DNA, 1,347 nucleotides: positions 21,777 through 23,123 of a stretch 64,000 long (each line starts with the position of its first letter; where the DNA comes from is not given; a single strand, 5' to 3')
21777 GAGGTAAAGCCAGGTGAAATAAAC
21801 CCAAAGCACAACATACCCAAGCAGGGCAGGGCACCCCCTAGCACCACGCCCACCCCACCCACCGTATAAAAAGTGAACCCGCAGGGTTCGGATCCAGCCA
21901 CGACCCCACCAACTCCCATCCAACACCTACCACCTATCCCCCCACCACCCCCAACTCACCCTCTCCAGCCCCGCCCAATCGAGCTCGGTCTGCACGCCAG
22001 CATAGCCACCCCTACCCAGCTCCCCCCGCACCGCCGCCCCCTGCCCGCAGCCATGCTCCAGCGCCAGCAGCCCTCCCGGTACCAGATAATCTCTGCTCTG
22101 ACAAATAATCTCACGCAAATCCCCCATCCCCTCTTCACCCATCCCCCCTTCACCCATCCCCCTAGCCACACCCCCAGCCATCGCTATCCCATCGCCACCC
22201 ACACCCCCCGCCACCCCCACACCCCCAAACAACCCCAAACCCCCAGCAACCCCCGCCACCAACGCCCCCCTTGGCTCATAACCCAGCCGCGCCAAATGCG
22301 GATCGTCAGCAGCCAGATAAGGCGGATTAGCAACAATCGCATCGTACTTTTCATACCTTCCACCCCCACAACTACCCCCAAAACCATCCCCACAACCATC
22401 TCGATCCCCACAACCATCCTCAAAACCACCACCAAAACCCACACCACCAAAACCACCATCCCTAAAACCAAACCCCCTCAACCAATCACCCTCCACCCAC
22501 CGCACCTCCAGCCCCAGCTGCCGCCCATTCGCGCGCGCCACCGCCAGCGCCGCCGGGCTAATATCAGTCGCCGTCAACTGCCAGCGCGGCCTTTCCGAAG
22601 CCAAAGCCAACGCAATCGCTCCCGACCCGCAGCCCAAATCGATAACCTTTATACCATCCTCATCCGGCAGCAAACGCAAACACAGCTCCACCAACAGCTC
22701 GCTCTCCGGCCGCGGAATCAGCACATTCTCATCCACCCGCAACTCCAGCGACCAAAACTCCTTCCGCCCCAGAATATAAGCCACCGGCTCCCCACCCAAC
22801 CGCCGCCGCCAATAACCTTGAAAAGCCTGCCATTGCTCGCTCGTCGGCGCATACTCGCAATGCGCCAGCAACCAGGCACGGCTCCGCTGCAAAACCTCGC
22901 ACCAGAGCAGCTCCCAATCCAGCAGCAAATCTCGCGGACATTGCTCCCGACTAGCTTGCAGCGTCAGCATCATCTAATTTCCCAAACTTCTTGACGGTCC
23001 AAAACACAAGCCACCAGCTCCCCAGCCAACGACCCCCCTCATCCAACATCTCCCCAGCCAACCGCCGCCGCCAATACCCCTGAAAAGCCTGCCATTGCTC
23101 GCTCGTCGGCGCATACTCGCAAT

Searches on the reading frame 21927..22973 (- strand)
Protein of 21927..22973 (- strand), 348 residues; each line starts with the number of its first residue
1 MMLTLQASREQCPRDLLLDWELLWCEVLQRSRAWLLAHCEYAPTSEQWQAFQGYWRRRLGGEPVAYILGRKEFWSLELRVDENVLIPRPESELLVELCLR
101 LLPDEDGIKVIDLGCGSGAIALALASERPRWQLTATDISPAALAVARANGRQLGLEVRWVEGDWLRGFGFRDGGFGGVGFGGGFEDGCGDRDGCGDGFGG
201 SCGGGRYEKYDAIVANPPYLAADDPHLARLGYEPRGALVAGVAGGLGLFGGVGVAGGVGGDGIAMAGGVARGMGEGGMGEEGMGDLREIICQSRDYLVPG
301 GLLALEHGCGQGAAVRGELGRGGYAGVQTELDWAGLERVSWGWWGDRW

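Call 12: search_protein_families(library=pfam, proteins=[window:21927-22973:-], max_evalue=0.01)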
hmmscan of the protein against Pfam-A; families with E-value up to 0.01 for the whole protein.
window:21927-22973:- (348 aa): 10 families
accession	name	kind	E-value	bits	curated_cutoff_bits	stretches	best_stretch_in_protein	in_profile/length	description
PF05175.20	MTS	-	2.1e-14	53.9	23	1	97-165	22-91/170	Methyltransferase small domain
PF17827.6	PrmC_N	-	8.4e-14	52.3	23.4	1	18-69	20-71/71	PrmC N-terminal domain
PF13649.12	Methyltransf_25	-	1.2e-12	48.8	27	1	110-176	1-66/97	Methyltransferase domain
PF13847.12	Methyltransf_31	-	3e-10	40.4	27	1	105-165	2-64/145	Methyltransferase domain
PF08241.18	Methyltransf_11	-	9.5e-09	36.2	21.2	1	112-175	2-61/95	Methyltransferase domain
PF08242.18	Methyltransf_12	-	9.9e-08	33.1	30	1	111-155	1-45/98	Methyltransferase domain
PF13489.12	Methyltransf_23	-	1.1e-05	25.6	27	1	93-146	8-60/164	Methyltransferase domain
PF06325.19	PrmA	-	2.7e-05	24.2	22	1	97-151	150-205/296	Ribosomal protein L11 methyltransferase (PrmA)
PF01209.24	Ubie_methyltran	-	0.0013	18.5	20.1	1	103-164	44-107/233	ubiE/COQ5 methyltransferase family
PF02390.23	Methyltransf_4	-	0.0047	16.9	24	1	109-153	4-48/173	Putative methyltransferase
